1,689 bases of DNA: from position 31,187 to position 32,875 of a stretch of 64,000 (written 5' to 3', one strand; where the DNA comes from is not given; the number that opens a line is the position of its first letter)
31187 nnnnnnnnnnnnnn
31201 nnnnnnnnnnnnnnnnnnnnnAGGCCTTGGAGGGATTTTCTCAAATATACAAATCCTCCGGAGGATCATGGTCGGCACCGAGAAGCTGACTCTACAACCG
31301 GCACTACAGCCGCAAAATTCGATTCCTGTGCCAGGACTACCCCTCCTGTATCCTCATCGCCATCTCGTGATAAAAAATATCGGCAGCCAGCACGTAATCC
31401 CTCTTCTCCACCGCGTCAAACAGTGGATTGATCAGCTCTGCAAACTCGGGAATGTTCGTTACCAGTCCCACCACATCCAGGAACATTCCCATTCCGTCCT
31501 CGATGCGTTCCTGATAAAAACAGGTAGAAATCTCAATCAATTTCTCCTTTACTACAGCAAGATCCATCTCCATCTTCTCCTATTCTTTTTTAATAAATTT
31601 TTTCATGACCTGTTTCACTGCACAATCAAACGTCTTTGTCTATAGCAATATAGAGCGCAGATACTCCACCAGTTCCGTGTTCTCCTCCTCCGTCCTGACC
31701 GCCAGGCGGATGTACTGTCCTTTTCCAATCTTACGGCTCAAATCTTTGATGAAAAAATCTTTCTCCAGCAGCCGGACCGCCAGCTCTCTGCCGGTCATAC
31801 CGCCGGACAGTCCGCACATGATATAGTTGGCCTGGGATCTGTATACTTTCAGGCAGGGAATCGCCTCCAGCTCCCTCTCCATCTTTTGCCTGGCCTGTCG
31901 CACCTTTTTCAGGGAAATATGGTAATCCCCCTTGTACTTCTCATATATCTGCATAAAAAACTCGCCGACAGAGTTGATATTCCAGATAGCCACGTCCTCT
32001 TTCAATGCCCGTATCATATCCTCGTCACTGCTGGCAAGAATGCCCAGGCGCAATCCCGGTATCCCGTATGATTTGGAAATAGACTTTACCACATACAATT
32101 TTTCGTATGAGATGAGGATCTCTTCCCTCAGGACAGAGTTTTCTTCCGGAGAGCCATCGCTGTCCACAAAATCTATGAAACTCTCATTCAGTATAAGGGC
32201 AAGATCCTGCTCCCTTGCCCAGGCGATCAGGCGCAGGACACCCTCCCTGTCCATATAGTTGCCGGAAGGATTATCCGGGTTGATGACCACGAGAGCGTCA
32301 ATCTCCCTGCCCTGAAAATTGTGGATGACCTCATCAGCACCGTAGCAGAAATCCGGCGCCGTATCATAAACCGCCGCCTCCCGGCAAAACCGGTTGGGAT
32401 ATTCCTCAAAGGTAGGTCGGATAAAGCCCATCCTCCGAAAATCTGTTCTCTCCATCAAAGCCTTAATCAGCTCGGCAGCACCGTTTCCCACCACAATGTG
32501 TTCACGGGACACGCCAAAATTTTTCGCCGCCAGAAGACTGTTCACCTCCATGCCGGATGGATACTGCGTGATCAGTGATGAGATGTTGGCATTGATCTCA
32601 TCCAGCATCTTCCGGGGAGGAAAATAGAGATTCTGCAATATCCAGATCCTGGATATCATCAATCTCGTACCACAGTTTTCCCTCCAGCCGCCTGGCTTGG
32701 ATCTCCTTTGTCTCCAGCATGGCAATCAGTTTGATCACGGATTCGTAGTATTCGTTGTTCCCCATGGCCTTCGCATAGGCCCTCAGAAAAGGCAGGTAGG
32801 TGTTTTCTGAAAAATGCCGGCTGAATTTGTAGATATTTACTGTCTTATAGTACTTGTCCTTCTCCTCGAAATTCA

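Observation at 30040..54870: Flagellin glycosylation island of about 25 kb, organised as one very long minus-strand operon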

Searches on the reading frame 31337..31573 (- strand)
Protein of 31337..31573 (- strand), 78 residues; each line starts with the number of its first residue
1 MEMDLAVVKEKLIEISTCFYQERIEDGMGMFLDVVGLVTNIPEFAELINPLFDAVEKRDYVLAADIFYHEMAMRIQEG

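Call 61: search_protein_families(library=pfam, proteins=[window:31337-31573:-], max_evalue=0.01)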
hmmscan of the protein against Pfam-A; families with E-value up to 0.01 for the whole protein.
window:31337-31573:- (78 aa): 0 families

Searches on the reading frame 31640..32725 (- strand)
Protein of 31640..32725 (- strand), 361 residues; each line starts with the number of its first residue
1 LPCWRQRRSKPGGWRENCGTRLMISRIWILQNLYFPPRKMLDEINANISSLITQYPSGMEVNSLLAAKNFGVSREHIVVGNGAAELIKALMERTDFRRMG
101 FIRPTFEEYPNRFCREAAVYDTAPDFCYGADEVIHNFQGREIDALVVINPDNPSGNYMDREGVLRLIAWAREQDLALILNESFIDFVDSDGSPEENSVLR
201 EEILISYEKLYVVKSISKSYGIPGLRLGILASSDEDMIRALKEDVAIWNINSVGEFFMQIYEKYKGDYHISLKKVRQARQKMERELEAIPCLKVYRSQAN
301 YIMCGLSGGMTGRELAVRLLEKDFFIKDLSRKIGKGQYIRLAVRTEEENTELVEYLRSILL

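Call 4: search_protein_families(library=pfam, proteins=[window:31640-32725:-], max_evalue=0.01)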
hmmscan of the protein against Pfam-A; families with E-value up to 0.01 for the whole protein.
window:31640-32725:- (361 aa): 1 family
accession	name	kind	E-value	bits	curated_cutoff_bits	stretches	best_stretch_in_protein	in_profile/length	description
PF00155.27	Aminotran_1_2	-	6e-21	75.5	19.7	1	60-356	46-361/361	Aminotransferase class I and II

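Call 8: search_protein_families(library=ncbifam, proteins=[window:31640-32725:-], max_evalue=0.001)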
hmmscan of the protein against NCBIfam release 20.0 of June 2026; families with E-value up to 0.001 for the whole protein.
window:31640-32725:- (361 aa): 54 families (the best 25 are shown)
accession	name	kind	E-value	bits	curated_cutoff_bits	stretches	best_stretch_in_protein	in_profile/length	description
TIGR01140.1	L_thr_O3P_dcar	equivalog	3.3e-49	167.8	290.55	1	46-356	36-330/331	threonine-phosphate decarboxylase CobD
TIGR01141.1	hisC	equivalog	1.1e-39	136.4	276.55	1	34-359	32-349/349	histidinol-phosphate transaminase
NF005021.0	PRK06425.1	equivalog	2.8e-27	95.7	353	1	46-360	43-331/335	histidinol-phosphate aminotransferase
NF005915.1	PRK07908.1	equivalog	1.9e-26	93.2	360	1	36-356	26-331/332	Rv2231c family histidinol phosphate aminotransferase CobC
NF006225.0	PRK08354.1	equivalog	1.2e-25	90.6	288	1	144-359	126-315/318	putative aminotransferase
NF003496.0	PRK05166.1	equivalog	2.3e-24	85.9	540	1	40-359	53-369/373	histidinol-phosphate transaminase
NF053748.1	bifunc_CobBC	exception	1.3e-20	73.4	950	1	36-356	494-796/797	bifunctional hydrogenobyrinic acid a,c-diamide synthase/histidinol phosphate aminotransferase CobBC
NF002877.0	PRK03317.1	equivalog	7.8e-20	71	409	1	66-359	85-366/374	histidinol-phosphate transaminase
NF002878.0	PRK03321.1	subfamily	1.4e-19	70.1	374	1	49-358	48-347/352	histidinol-phosphate transaminase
NF002726.0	PRK02610.1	equivalog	1.7e-17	63.4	391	1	69-360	86-369/374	histidinol-phosphate transaminase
NF004870.0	PRK06225.1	equivalog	7.6e-16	57.8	351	1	56-351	65-364/380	pyridoxal phosphate-dependent aminotransferase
NF005732.0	PRK07550.1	equivalog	5e-14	52.1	366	1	139-242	164-263/389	aminotransferase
NF005744.0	PRK07568.1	subfamily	6e-13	48.3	389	1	68-296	82-315/398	pyridoxal phosphate-dependent aminotransferase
NF041364.1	GntC_guanitoxin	equivalog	3.5e-12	45.9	415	1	142-323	135-317/356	guanitoxin biosynthesis PLP-dependent (S)-gamma-hydroxy-L-arginine cyclodehydratase GntC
TIGR03537.1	DapC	equivalog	7.6e-12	44.8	453.6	1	143-350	138-340/350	succinyldiaminopimelate transaminase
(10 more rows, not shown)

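Call 33: search_solved_structures(query=window:31640-32725:-, max_evalue=0.001)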
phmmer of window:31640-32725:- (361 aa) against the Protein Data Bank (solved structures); distinct sequences matched with E-value up to 0.001: 43.
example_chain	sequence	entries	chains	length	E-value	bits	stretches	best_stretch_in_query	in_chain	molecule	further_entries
6oux_A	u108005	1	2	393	9.5e-39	136.7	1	45-360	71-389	Threonine phosphate decarboxylase-like enzyme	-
3ftb_A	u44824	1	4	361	1.1e-27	100.3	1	38-358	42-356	Histidinol-phosphate aminotransferase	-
1lc5_A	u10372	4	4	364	8.9e-21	77.6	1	63-360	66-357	L-Threonine-O-3-Phosphate Decarboxylase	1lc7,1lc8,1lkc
8bj1_A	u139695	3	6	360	1.6e-18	70.2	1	30-350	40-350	histidinol-phosphate aminotransferase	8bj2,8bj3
8bj4_A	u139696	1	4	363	1.7e-18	70.1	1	30-350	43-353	histidinol-phosphate aminotransferase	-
3ffh_A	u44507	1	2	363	6.3e-16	61.6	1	10-359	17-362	Histidinol-phosphate aminotransferase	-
3fkd_A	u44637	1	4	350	9.8e-15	57.7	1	58-358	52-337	L-threonine-O-3-phosphate decarboxylase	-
1h1c_A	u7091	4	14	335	1.6e-10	43.9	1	36-321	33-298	HISTIDINOL-PHOSPHATE AMINOTRANSFERASE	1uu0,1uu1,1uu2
2f8j_A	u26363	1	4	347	1.8e-10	43.7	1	36-321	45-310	Histidinol-phosphate aminotransferase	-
3get_A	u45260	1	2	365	8.2e-10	41.5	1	31-352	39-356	Histidinol-phosphate aminotransferase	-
3p1t_A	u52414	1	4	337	1.2e-09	41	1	50-355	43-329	Putative histidinol-phosphate aminotransferase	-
4r2n_A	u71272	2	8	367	1.8e-09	40.4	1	50-306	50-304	Putative phenylalanine aminotransferase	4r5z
1fg3_A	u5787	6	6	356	1.1e-08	37.8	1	68-358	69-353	HISTIDINOL PHOSPHATE AMINOTRANSFERASE | HISTIDINOL-PHOSPHATE AMINOTRANSFERASE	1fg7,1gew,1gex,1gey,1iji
1iax_A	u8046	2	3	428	1.7e-08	37.2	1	141-259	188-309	1-AMINOCYCLOPROPANE-1-CARBOXYLATE SYNTHASE 2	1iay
3hdo_A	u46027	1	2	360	4.2e-08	35.9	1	40-350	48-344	Histidinol-phosphate aminotransferase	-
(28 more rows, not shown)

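Call 35: search_solved_structures(query=window:31640-32725:-, max_evalue=1e-20, show_alignments=3)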
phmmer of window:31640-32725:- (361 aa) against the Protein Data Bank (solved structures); distinct sequences matched with E-value up to 1e-20: 3.
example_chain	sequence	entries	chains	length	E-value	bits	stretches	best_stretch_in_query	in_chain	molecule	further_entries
6oux_A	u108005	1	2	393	9.5e-39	136.7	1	45-360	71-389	Threonine phosphate decarboxylase-like enzyme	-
3ftb_A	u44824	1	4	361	1.1e-27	100.3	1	38-358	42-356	Histidinol-phosphate aminotransferase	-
1lc5_A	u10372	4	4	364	8.9e-21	77.6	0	63-360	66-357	L-Threonine-O-3-Phosphate Decarboxylase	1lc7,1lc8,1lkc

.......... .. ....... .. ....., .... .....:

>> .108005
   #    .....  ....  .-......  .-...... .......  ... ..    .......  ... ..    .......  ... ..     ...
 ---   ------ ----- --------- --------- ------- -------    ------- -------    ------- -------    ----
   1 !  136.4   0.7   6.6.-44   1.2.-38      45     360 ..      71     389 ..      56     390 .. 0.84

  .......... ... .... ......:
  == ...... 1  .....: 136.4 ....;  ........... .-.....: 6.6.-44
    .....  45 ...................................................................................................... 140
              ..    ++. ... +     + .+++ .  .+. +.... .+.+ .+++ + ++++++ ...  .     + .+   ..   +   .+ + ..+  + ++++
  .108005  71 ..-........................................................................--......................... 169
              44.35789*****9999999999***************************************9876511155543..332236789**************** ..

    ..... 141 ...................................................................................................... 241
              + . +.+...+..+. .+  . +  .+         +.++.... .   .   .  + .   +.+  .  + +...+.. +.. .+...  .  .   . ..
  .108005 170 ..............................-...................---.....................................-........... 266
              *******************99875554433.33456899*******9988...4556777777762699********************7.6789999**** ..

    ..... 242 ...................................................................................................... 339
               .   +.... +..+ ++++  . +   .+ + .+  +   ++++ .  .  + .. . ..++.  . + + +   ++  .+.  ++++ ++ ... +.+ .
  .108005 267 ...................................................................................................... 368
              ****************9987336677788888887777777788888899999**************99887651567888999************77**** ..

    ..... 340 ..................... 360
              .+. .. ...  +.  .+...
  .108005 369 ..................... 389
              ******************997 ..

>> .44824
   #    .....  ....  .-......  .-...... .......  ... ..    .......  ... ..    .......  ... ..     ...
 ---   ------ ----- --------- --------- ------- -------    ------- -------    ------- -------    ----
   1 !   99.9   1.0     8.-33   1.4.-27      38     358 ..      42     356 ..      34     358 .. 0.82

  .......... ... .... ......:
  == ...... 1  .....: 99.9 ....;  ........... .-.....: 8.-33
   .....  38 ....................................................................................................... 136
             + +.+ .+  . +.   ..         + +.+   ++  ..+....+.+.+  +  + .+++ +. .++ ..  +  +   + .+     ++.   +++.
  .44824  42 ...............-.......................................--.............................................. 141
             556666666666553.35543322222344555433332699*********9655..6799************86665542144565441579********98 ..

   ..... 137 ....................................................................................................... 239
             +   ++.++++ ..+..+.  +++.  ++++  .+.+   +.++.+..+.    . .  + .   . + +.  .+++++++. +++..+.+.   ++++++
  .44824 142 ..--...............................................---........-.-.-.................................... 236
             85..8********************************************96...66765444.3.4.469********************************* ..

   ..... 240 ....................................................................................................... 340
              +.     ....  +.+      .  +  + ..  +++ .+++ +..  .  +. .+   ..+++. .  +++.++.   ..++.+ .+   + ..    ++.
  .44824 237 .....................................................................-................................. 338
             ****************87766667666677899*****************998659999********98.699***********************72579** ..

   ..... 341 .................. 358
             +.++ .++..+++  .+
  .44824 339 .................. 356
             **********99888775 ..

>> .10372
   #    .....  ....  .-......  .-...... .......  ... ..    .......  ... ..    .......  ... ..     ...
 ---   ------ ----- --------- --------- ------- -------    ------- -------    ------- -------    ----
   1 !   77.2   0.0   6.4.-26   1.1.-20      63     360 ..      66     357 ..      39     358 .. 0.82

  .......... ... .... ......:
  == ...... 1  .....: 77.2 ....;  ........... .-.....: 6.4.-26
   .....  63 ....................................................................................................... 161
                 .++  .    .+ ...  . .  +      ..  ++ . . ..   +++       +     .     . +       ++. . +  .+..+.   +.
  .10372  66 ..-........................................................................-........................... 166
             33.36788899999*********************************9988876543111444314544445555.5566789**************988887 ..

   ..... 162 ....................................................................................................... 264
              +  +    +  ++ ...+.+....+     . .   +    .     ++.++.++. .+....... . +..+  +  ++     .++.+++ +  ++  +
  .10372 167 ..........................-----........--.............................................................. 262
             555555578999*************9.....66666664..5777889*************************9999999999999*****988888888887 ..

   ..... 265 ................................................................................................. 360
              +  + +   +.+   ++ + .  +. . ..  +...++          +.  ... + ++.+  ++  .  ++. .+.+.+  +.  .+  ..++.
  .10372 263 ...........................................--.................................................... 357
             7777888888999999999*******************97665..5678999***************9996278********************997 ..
